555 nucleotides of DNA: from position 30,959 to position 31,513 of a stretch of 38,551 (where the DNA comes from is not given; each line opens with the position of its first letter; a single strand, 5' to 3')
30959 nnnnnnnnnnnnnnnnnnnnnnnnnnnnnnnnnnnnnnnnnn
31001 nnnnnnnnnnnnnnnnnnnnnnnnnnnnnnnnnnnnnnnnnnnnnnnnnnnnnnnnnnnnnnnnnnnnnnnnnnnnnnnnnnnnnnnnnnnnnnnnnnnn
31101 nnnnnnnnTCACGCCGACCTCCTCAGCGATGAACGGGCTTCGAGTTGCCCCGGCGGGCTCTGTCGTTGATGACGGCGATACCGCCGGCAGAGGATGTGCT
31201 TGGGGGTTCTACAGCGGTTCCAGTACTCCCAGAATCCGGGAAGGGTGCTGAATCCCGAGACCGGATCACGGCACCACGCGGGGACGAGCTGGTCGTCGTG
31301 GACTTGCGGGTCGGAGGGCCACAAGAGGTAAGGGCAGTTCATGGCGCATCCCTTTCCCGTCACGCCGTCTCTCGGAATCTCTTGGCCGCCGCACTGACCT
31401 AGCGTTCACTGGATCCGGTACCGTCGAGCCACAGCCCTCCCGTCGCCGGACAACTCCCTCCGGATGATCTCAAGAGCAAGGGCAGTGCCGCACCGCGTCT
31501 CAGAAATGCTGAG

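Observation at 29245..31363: Small Cys/Trp-rich ORF coupled to a radical SAM/SPASM enzyme and an FNR-type regulator: candidate undescribed peptide- or cofactor-maturation cassette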

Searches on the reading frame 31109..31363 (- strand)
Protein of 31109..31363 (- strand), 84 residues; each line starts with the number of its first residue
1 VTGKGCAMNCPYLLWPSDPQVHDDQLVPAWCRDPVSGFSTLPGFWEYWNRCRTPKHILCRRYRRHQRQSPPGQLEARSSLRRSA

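Call 3: search_protein_families(library=ncbifam, proteins=[window:31109-31363:-], max_evalue=0.01)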
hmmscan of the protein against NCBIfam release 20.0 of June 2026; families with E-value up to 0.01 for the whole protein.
window:31109-31363:- (84 aa): 0 families

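Call 4: search_protein_families(library=pfam, proteins=[window:31109-31363:-], max_evalue=0.01)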
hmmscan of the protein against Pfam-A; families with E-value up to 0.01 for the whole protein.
window:31109-31363:- (84 aa): 0 families

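Call 8: find_homologous_proteins(query=window:31109-31363:-, max_evalue=0.01)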
Query window:31109-31363:- (84 aa): 7 proteins with E <= 0.01 among 7 candidates.
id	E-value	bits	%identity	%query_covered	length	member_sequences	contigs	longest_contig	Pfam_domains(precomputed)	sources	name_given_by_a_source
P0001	1.8e-42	161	85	100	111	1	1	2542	-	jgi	jgi:hypothetical protein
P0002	2.2e-40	155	85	96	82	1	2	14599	-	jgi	jgi:hypothetical protein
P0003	3.4e-39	151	79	100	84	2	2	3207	-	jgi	jgi:hypothetical protein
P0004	1.7e-36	142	83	92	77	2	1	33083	-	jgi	jgi:hypothetical protein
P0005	2.7e-24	103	61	92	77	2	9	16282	-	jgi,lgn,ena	-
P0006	5.8e-24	102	61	92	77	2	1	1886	-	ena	-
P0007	7.0e-23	98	54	100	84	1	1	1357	-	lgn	-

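Call 10: find_encoding_contigs(protein=P0005, flank=8000, max_places=6)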
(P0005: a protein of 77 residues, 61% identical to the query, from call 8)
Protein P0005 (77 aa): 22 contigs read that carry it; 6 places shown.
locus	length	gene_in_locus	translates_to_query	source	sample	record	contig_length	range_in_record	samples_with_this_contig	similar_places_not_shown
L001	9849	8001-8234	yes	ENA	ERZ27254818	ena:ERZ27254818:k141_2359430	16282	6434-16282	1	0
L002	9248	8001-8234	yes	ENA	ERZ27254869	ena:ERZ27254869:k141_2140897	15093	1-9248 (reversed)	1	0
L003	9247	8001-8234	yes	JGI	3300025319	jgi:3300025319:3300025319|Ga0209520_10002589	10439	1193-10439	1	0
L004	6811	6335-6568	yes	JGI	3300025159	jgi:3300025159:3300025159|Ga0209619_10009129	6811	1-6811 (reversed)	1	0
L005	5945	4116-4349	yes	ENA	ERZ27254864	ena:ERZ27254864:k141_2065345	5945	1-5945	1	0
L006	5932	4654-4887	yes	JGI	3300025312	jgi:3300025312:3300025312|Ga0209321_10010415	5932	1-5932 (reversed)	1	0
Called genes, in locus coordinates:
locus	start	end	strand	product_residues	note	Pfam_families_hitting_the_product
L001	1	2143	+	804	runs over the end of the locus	PF04879:Molybdop_Fe4S4, PF00384:Molybdopterin, PF01568:Molydop_binding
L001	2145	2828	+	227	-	PF12797:Fer4_2 (weak), PF12837:Fer4_6 (faint), PF13237:Fer4_10 (faint), PF12838:Fer4_7 (weak), PF13187:Fer4_9 (weak), PF13247:Fer4_11, PF00037:Fer4 (weak), PF12838:Fer4_7 (weak), +4 more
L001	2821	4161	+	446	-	PF03916:NrfD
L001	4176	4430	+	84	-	-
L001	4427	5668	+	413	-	PF13442:Cytochrome_CBB3 (faint), PF00034:Cytochrom_C (weak)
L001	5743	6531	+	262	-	PF13442:Cytochrome_CBB3 (faint), PF00034:Cytochrom_C (faint)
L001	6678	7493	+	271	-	-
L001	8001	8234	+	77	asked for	-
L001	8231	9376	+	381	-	PF04055:Radical_SAM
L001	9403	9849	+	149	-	?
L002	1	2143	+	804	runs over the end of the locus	PF04879:Molybdop_Fe4S4, PF00384:Molybdopterin, PF01568:Molydop_binding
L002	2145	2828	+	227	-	PF12797:Fer4_2 (weak), PF12837:Fer4_6 (faint), PF13237:Fer4_10 (faint), PF12838:Fer4_7 (weak), PF13187:Fer4_9 (weak), PF13247:Fer4_11, PF00037:Fer4 (weak), PF12838:Fer4_7 (weak), +5 more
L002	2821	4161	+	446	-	PF03916:NrfD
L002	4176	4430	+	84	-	-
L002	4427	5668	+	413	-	PF13442:Cytochrome_CBB3 (faint), PF00034:Cytochrom_C (weak)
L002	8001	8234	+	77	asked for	-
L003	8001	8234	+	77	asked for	-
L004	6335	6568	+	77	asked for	-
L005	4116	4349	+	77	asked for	-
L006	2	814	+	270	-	?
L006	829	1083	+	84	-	-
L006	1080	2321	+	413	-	PF13442:Cytochrome_CBB3 (faint), PF00034:Cytochrom_C (weak)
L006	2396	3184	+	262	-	PF13442:Cytochrome_CBB3 (faint), PF00034:Cytochrom_C (faint)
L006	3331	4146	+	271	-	-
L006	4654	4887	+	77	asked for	-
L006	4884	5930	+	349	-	?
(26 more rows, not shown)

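Call 18: search_protein_representatives(alignment_id=A1)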
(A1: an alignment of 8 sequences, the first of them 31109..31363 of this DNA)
Query: 8 sequences, 84 profile positions. Proteins with E-value up to 0.001 (for the whole library): 8; up to 1e-10: 8; up to 1e-30: 1. The best 8 are listed.
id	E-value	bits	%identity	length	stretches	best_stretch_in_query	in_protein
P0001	2.2e-44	165.2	-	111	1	2-84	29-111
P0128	4.2e-27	109.8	-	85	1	5-83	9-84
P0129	4.9e-26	106.4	-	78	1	7-79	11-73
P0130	5.6e-25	103.0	-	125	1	9-84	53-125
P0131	3.2e-20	87.8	-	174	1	9-84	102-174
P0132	4.5e-20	87.3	-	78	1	8-84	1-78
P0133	2.5e-14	68.9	-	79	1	9-75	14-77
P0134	4.0e-14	68.2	-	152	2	43-74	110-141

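Call 40: predict_structure(alignment_id=A3)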
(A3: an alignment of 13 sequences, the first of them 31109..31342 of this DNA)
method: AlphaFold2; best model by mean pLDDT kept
length: 77 residues; sequences in the alignment: 13
mean_pLDDT: 49.6   pTM: 0.29
mean pLDDT of the five models: 49.6, 46.2, 45.0, 42.5, 40.3
residues with pLDDT >= 90: 0; 70-90: 0; 50-70: 41; < 50: 36
segments of 3 or more residues with pLDDT < 50: 1-15, 46-49, 65-77
pLDDT, mean of each block of 10 residues (from residue 1): 38 48 54 54 51 60 50 39
secondary structure, 60 per line:
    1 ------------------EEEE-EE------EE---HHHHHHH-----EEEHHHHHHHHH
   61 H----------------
elements in order: E19-22 H37-43 E49-51 H52-61

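Call 41: find_encoding_contigs(protein=P0133, flank=6000, max_places=4)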
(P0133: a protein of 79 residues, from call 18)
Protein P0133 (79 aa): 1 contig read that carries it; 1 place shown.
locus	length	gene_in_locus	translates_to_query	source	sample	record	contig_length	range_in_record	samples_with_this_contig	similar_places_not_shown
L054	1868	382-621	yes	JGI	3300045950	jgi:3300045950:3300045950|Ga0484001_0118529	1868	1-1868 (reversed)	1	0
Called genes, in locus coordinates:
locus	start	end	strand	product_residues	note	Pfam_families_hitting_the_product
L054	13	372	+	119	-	PF01266:DAO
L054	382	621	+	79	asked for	-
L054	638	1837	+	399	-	PF04055:Radical_SAM, PF13353:Fer4_12 (weak)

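Call 42: find_encoding_contigs(protein=P0132, flank=6000, max_places=4)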
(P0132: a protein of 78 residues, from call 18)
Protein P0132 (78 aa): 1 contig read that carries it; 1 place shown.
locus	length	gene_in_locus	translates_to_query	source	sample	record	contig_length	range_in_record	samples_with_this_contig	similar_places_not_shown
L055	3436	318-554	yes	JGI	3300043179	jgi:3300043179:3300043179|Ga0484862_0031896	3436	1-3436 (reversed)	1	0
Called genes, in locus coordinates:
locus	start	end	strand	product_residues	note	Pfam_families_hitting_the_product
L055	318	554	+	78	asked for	-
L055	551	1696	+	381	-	PF04055:Radical_SAM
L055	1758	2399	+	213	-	PF00027:cNMP_binding, PF13545:HTH_Crp_2, PF00325:Crp (weak)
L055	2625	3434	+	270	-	?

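Call 44: search_protein_families(library=ncbifam, proteins=[L054:13-372:+, L054:638-1837:+, L055:551-1696:+, L055:2625-3434:+, L001:6678-7493:+, L001:5743-6531:+, L001:4427-5668:+, L001:4176-4430:+], max_evalue=0.000001)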
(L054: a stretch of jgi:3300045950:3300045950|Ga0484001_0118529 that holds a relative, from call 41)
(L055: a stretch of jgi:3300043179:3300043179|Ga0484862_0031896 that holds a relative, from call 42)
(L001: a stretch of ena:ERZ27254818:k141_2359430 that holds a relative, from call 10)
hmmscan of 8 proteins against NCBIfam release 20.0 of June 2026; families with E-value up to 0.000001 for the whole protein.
L054:13-372:+ (119 aa): 4 families
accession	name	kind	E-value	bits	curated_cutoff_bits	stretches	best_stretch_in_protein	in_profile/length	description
TIGR02352.1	thiamin_ThiO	equivalog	5.3e-30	104.7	250.8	1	1-102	248-349/351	glycine oxidase ThiO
NF001933.0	PRK00711.1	subfamily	5.5e-13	48.7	383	1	3-116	303-415/429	D-amino acid dehydrogenase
NF009074.0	PRK12409.1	equivalog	2.5e-07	30.2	494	1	10-100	315-403/410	D-amino acid dehydrogenase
TIGR01373.1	soxB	subfamily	5e-07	28.9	529.45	1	7-101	289-383/407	sarcosine oxidase subunit beta family protein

L054:638-1837:+ (399 aa): 58 families (the best 25 are shown)
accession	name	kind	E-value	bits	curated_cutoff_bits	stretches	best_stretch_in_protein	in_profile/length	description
TIGR04546.1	rSAM_ahbC_deAc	equivalog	7.8e-159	528.6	650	1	2-396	1-390/390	12,18-didecarboxysiroheme deacetylase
TIGR04054.1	rSAM_NirJ1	equivalog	8.5e-153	508.5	650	1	39-396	30-387/387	putative heme d1 biosynthesis radical SAM protein NirJ1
TIGR04347.1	pseudo_SAM_Halo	equivalog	1.3e-122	409.8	525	1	40-396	33-390/390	TIGR04347 family pseudo-SAM/SPASM protein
TIGR04051.1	rSAM_NirJ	equivalog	4.9e-120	400.7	515.45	1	44-397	1-354/354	heme d1 biosynthesis radical SAM protein NirJ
TIGR04053.2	TIGR04053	equivalog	3.8e-68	230.4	395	2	43-248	5-215/366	TIGR04053 family radical SAM/SPASM domain-containing protein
TIGR04545.1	rSAM_ahbD_hemeb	equivalog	3.2e-65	220.8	500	1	46-390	1-336/339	heme b synthase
TIGR04055.1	rSAM_NirJ2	equivalog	1.4e-57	195.7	500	1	46-390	1-323/326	putative heme d1 biosynthesis radical SAM protein NirJ2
TIGR03962.1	mycofact_rSAM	equivalog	5e-45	154.2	265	2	47-233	14-200/339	mycofactocin radical SAM maturase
TIGR04303.1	GeoRSP_rSAM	equivalog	9.5e-37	127.3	400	1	47-225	7-183/325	GeoRSP system radical SAM/SPASM protein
NF045574.1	sacti_mat_StsB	exception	3.2e-34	118.6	625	1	46-214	97-264/466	StsB family radical SAM/SPASM domain sactipeptide maturase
NF050035.1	rSAM_WgK_link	exception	4.8e-34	117.9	650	1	47-251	11-214/367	radical SAM/SPASM peptide maturase WgkB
TIGR04103.1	rSAM_nif11_3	equivalog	7.3e-33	113.8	725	1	45-375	5-329/412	nif11-class peptide radical SAM maturase 3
TIGR04251.1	SCM_rSAM_ScmF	equivalog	1e-31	110.7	400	1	49-228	8-191/353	SynChlorMet cassette radical SAM/SPASM protein ScmF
TIGR03913.1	rad_SAM_trio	equivalog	1.6e-29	102.6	591.75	1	47-390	21-353/477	GDL motif peptide-associated radical SAM/SPASM maturase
TIGR04133.1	rSAM_w_lipo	hypoth_equivalog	6e-28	97.8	425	1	46-370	25-330/350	TIGR04133 family radical SAM/SPASM protein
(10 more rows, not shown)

L055:551-1696:+ (381 aa): 43 families (the best 25 are shown)
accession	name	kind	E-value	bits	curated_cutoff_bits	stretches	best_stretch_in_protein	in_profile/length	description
TIGR04053.2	TIGR04053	equivalog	6.6e-130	433.6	395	1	19-363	5-366/366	TIGR04053 family radical SAM/SPASM domain-containing protein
TIGR04545.1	rSAM_ahbD_hemeb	equivalog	2.6e-88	296.7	500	1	24-363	2-339/339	heme b synthase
TIGR04055.1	rSAM_NirJ2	equivalog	1.1e-53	182.9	500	1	24-362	2-325/326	putative heme d1 biosynthesis radical SAM protein NirJ2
TIGR04546.1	rSAM_ahbC_deAc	equivalog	4.4e-49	167.3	650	1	21-360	38-384/390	12,18-didecarboxysiroheme deacetylase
TIGR04051.1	rSAM_NirJ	equivalog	7.6e-48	163.3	515.45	1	24-360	4-347/354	heme d1 biosynthesis radical SAM protein NirJ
TIGR04347.1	pseudo_SAM_Halo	equivalog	1.8e-45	155.9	525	2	24-208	40-220/390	TIGR04347 family pseudo-SAM/SPASM protein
TIGR04054.1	rSAM_NirJ1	equivalog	2.1e-44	151.7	650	1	24-359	38-380/387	putative heme d1 biosynthesis radical SAM protein NirJ1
TIGR03962.1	mycofact_rSAM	equivalog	2.6e-32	112.3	265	1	19-226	9-214/339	mycofactocin radical SAM maturase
NF045574.1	sacti_mat_StsB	exception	1.1e-30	106.9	625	1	22-193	96-265/466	StsB family radical SAM/SPASM domain sactipeptide maturase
TIGR02109.1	PQQ_syn_pqqE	equivalog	2.2e-30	105.8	381.35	2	20-186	5-171/358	pyrroloquinoline quinone biosynthesis protein PqqE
TIGR04303.1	GeoRSP_rSAM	equivalog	2.6e-28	99.5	400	2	19-186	2-166/325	GeoRSP system radical SAM/SPASM protein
TIGR03913.1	rad_SAM_trio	equivalog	5.5e-28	97.6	591.75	1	21-204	18-196/477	GDL motif peptide-associated radical SAM/SPASM maturase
NF050035.1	rSAM_WgK_link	exception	1.7e-26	93.1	650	2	17-206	4-190/367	radical SAM/SPASM peptide maturase WgkB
TIGR04103.1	rSAM_nif11_3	equivalog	4.5e-25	88.1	725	1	24-361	7-344/412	nif11-class peptide radical SAM maturase 3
TIGR04250.1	SCM_rSAM_ScmE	equivalog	4.4e-24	85.1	400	1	20-186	1-167/358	SynChlorMet cassette radical SAM/SPASM protein ScmE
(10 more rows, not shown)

L055:2625-3434:+ (270 aa): 3 families
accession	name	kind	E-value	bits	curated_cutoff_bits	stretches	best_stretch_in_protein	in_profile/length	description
NF010707.0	PRK14109.1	equivalog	6.3e-27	94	625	1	26-261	526-759/1010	bifunctional [glutamine synthetase] adenylyltransferase/[glutamine synthetase]-adenylyl-L-tyrosine phosphorylase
NF008292.0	PRK11072.1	equivalog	9.7e-27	93.4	487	1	100-262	35-190/946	bifunctional [glutamate--ammonia ligase]-adenylyl-L-tyrosine phosphorylase/[glutamate--ammonia-ligase] adenylyltransferase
NF010706.0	PRK14108.1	equivalog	1.2e-24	86.2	724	1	92-252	55-212/986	bifunctional [glutamine synthetase] adenylyltransferase/[glutamine synthetase]-adenylyl-L-tyrosine phosphorylase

L001:6678-7493:+ (271 aa): 0 families

L001:5743-6531:+ (262 aa): 0 families

L001:4427-5668:+ (413 aa): 8 families
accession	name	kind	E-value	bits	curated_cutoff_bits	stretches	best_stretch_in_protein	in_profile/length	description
TIGR02603.1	CxxCH_TIGR02603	domain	1.7e-20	73.4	68.15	0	223-253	3-32/134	putative heme-binding domain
NF050122.1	bc1_QcrC_actin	exception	1.5e-15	57.2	200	1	127-248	40-160/253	cytochrome bc1 complex diheme cytochrome c subunit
TIGR04485.1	thiosulf_SoxX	equivalog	6e-14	52.5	61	0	140-205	5-74/78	sulfur oxidation c-type cytochrome SoxX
TIGR00782.1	ccoP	equivalog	3.9e-11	42.8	179.95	0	225-343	109-235/285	cytochrome-c oxidase, cbb3-type subunit III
NF040971.1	cytc_ExtS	equivalog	4.8e-10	39.1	100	0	122-173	72-123/262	selenite/tellurite reduction operon c-type cytochrome lipoprotein ExtS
TIGR04494.1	c550_PedF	equivalog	7.3e-09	35.6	122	0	315-346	54-84/133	cytochrome c-550 PedF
NF045773.1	cytochro_C550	exception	5.7e-08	32.7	125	0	320-369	56-104/118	cytochrome c550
NF045774.1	cytochro_C551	exception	5.9e-08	32.6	118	0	312-345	39-70/110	cytochrome c551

L001:4176-4430:+ (84 aa): 0 families

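Call 45: search_protein_families(library=pfam, alignment_id=A3, max_evalue=10)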
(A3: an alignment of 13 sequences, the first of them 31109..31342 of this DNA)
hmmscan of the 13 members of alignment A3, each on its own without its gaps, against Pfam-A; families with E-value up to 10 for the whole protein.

A. member 1, window:31109-31342:- (77 aa): 0 families

B. families by the number of members that match (of 13 scanned): 1 family
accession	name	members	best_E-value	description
PF22751.1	DUF488-N3a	1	0.043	Active DUF488-N3 subclade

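Call 47: find_related_loci(query=A3, collection=metagenome_contigs, flank=5000)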
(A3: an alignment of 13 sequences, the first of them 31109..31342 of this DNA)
Query A3 (77 aa) in metagenome_contigs; peptide patterns used: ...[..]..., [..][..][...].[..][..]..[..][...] (x = any residue, [..] = any of these).
270 stretches matched a pattern; 14 encode a relative of the query (tblastn E <= 1e-3); 14 distinct loci.
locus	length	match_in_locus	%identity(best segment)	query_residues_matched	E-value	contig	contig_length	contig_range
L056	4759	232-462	95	1-77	2e-48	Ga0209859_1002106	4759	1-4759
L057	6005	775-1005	92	1-77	3e-41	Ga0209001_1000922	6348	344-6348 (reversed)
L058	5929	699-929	92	1-77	3e-41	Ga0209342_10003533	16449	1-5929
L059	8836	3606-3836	92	1-77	3e-41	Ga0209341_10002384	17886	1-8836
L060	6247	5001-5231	61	1-77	1e-28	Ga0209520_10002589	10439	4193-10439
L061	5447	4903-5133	60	1-77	7e-28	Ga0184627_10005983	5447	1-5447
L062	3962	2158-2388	58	1-77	1e-27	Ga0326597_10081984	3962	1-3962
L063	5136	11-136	98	36-77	3e-24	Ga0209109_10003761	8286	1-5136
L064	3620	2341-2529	59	2-67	2e-21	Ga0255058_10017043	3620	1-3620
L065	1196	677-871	56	2-69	4e-21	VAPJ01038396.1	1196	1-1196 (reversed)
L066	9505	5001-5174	59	2-62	2e-20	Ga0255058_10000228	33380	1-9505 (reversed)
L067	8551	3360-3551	54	2-68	2e-16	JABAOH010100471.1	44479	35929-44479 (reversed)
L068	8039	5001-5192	54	2-68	2e-16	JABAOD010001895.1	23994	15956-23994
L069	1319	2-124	59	29-69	1e-12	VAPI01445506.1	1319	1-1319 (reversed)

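Call 50: find_homologous_proteins(query=L054:638-1837:+, max_evalue=1e-30)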
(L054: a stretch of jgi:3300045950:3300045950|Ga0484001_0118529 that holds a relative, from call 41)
Query L054:638-1837:+ (399 aa): 8000 proteins with E <= 1e-30 among 8000 candidates; the best 120 are listed.
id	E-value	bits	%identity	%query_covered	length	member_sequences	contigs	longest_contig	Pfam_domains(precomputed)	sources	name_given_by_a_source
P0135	2.7e-247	838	91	100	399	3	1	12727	PF04055.28,PF13353.12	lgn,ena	-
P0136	1.9e-217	740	79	100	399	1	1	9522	PF04055.28,PF13353.12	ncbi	ncbi:MAG: radical SAM protein [Candidatus Methylomirabilales bacterium]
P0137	8.0e-209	712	77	100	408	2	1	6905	PF04055.28,PF13353.12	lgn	-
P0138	1.8e-198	677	73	99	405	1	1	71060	PF04055.28,PF13353.12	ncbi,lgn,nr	ncbi:MAG: radical SAM protein [Planctomycetes bacterium]|nr:radical SAM protein [Planctomycetota bac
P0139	1.4e-196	671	73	100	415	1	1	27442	PF04055.28,PF13353.12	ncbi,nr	ncbi:MAG: radical SAM protein [Planctomycetes bacterium]|nr:radical SAM protein [Planctomycetota bac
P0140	7.9e-195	665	70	100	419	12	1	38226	PF04055.28,PF13353.12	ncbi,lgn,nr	ncbi:MAG: radical SAM protein [Nitrospirae bacterium]|nr:radical SAM protein [Nitrospirota bacterium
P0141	4.1e-191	653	69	100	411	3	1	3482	PF04055.28,PF13353.12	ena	-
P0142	1.0e-189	649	68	100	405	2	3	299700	PF04055.28,PF13353.12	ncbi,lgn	-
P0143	1.1e-189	649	70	99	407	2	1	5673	PF04055.28,PF13353.12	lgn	-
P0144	1.0e-188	645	69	100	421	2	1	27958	PF04055.28,PF13353.12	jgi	-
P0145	3.2e-188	644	69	99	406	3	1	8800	PF04055.28,PF13353.12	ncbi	-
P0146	8.2e-187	639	68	99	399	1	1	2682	PF04055.28,PF13353.12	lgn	-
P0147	1.7e-186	638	68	100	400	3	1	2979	PF13186.12,PF04055.28,PF13353.12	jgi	jgi:radical SAM protein with 4Fe4S-binding SPASM domain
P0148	1.7e-186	638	69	100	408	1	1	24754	PF13186.12,PF04055.28,PF13353.12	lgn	-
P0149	5.5e-186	636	68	100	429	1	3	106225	PF04055.28,PF13353.12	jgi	-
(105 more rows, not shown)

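Call 51: find_encoding_contigs(protein=P0136, flank=10000, max_places=2)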
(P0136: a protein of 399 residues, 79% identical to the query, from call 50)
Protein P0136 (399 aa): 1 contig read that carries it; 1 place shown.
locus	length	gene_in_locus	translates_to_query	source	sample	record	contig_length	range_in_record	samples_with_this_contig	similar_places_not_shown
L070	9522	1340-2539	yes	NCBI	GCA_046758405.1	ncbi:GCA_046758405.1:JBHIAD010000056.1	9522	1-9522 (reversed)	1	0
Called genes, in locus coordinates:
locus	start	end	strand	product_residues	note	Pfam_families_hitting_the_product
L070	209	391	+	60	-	-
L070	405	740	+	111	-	PF02627:CMD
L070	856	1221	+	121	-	PF00072:Response_reg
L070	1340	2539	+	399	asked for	PF04055:Radical_SAM, PF13353:Fer4_12 (weak)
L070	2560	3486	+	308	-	PF01297:ZnuA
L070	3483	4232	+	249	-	PF00005:ABC_tran, PF13304:AAA_21 (faint)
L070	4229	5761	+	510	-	PF00950:ABC-3, PF01032:FecCD (weak), PF02742:Fe_dep_repr_C, PF04023:FeoA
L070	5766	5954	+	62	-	-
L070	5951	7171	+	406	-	PF04055:Radical_SAM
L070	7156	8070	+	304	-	PF04945:YHS, PF00027:cNMP_binding, PF13545:HTH_Crp_2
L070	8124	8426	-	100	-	-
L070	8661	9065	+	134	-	PF02082:Rrf2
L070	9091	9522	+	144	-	?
